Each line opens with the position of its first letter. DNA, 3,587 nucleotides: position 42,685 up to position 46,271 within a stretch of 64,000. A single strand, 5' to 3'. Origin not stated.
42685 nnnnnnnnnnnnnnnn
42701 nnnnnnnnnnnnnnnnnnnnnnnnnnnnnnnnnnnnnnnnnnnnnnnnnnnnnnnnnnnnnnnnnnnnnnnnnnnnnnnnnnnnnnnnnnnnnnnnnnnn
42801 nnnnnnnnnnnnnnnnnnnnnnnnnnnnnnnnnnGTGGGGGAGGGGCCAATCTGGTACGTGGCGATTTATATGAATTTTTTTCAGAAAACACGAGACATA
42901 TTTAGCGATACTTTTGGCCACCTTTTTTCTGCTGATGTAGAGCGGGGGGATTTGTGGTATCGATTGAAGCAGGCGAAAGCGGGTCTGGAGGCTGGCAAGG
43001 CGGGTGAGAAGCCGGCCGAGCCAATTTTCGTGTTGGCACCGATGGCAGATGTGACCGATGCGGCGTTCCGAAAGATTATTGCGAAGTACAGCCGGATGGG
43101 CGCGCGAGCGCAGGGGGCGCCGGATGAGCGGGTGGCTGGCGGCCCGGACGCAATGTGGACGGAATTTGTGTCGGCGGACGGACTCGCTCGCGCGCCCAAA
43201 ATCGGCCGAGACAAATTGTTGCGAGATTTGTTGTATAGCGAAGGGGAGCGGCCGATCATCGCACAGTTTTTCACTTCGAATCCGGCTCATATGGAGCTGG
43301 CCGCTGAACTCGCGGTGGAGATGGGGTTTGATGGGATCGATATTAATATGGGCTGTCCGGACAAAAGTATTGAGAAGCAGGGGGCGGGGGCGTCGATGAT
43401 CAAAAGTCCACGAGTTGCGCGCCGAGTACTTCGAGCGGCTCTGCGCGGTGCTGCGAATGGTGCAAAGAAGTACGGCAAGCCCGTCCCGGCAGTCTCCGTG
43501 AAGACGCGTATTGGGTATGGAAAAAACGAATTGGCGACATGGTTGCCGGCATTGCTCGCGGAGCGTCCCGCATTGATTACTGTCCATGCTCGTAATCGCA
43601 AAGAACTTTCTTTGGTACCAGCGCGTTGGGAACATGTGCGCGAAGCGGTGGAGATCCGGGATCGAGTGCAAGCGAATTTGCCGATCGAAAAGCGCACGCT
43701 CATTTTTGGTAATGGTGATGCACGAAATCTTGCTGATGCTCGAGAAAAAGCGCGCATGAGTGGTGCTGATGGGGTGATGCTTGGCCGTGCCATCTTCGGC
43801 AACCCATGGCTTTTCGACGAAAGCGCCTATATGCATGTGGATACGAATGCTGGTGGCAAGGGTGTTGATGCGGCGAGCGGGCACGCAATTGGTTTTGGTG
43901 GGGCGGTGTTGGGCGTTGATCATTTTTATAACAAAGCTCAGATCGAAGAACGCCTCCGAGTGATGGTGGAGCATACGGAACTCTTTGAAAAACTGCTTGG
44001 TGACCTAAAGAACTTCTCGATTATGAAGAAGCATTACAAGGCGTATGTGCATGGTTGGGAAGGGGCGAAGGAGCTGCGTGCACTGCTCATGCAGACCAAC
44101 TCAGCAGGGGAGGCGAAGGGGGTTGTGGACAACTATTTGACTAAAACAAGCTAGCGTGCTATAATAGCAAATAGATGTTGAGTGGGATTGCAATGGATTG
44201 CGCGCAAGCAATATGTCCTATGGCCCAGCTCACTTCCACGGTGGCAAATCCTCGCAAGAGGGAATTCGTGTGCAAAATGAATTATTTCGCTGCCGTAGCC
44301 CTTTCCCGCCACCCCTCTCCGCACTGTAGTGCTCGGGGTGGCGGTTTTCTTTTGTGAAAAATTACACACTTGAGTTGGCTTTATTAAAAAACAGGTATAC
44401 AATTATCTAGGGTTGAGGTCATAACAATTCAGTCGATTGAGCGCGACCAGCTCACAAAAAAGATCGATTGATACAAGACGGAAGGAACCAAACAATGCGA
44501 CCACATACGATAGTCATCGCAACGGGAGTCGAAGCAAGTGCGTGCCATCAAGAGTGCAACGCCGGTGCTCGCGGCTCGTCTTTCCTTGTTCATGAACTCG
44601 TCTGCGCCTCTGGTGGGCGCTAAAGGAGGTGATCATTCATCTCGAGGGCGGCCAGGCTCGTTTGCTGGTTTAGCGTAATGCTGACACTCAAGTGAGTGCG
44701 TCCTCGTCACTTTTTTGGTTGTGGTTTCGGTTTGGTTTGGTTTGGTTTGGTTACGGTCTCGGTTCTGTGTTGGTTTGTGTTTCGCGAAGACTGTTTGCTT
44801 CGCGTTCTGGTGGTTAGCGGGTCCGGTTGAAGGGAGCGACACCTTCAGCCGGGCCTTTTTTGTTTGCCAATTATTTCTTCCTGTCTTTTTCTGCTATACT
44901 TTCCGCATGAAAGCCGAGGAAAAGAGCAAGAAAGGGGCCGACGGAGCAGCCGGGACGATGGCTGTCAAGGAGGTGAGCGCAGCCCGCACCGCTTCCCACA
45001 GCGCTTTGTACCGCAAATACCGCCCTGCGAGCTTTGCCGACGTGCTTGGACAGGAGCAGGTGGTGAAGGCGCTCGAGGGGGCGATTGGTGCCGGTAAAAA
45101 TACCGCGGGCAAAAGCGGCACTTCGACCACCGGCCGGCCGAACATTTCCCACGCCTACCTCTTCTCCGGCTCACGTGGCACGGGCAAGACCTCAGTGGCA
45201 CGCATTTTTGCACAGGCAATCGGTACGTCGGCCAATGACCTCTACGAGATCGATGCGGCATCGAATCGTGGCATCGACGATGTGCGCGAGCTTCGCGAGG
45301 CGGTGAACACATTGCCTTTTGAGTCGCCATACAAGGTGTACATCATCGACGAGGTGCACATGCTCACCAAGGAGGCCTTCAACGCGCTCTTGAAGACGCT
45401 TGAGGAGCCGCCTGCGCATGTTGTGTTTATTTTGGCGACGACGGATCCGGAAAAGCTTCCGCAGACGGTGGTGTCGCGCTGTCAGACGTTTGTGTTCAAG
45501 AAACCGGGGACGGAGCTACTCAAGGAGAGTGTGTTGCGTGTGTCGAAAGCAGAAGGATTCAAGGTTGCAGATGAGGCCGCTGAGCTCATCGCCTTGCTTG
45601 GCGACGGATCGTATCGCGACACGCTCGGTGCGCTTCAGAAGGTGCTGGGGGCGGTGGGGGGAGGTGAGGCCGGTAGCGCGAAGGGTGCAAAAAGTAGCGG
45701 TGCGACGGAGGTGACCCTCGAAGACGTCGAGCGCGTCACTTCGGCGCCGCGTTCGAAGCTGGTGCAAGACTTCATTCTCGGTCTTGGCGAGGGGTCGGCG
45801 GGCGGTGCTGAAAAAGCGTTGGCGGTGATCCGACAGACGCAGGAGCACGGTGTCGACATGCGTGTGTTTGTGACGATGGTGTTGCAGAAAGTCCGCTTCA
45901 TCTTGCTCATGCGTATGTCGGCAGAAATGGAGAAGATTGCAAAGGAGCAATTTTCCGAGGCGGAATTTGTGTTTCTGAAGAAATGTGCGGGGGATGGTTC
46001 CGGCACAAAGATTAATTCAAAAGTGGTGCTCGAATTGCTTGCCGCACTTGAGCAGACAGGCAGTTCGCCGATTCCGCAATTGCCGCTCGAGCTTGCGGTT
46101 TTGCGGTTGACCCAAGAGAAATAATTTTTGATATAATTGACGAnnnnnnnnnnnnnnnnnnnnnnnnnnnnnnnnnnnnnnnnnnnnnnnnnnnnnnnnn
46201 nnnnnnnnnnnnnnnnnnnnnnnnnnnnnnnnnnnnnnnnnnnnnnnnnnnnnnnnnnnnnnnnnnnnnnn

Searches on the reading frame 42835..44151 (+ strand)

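Call 10: search_protein_families(library=pfam, proteins=[window:42835-44151:+], max_evalue=0.001)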
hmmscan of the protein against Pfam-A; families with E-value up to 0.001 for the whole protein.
window:42835-44151:+ (439 aa): 1 family
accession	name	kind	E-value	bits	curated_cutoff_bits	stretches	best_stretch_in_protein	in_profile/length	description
PF01207.24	Dus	-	2.4e-48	165.3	20.4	1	67-432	2-303/311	Dihydrouridine synthase (Dus)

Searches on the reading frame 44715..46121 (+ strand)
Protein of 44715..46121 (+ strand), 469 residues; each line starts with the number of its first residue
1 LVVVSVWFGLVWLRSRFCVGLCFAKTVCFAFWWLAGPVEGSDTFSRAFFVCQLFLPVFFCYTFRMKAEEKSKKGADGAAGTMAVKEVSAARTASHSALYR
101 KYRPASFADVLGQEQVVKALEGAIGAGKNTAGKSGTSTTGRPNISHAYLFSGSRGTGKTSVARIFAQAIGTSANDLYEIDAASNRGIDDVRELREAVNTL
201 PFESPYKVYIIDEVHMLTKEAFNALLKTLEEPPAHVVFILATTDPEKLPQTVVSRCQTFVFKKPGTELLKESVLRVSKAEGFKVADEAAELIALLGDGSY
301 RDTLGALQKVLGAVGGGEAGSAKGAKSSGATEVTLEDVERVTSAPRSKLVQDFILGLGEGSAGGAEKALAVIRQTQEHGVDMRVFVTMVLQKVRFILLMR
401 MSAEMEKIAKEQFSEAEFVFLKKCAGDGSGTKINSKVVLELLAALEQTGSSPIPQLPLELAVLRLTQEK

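Call 10: search_protein_families(library=pfam, proteins=[window:44715-46121:+], max_evalue=0.001)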
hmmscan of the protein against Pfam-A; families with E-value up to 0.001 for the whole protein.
window:44715-46121:+ (469 aa): 9 families
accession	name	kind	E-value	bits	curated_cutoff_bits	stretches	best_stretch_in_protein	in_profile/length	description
PF13177.12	DNA_pol3_delta2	-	1.9e-32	112.9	27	1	184-263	80-159/161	DNA polymerase III, delta subunit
PF00004.35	AAA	-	8.3e-16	59.1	21.2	1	149-261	2-128/131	ATPase family associated with various cellular activities (AAA)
PF05496.18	RuvB_N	-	9.3e-07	29.2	27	1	103-231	2-110/159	Holliday junction DNA helicase RuvB P-loop domain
PF13401.12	AAA_22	-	9.8e-06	26.4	27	1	119-242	9-122/130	AAA domain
PF13604.12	AAA_30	-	2e-05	24.9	27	0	149-239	22-122/191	AAA domain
PF12169.13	DNA_pol3_gamma3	-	2.5e-05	24.5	24.4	1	362-467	27-129/143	DNA polymerase III subunits gamma and tau domain III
PF07728.20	AAA_5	-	6.5e-05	23.4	22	0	149-233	3-94/139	AAA domain (dynein-related subfamily)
PF06068.19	TIP49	-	7.4e-05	22.5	23.8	0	208-242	277-310/347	TIP49 P-loop domain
PF13173.12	AAA_14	-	0.0002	21.8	27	1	147-239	4-94/129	AAA domain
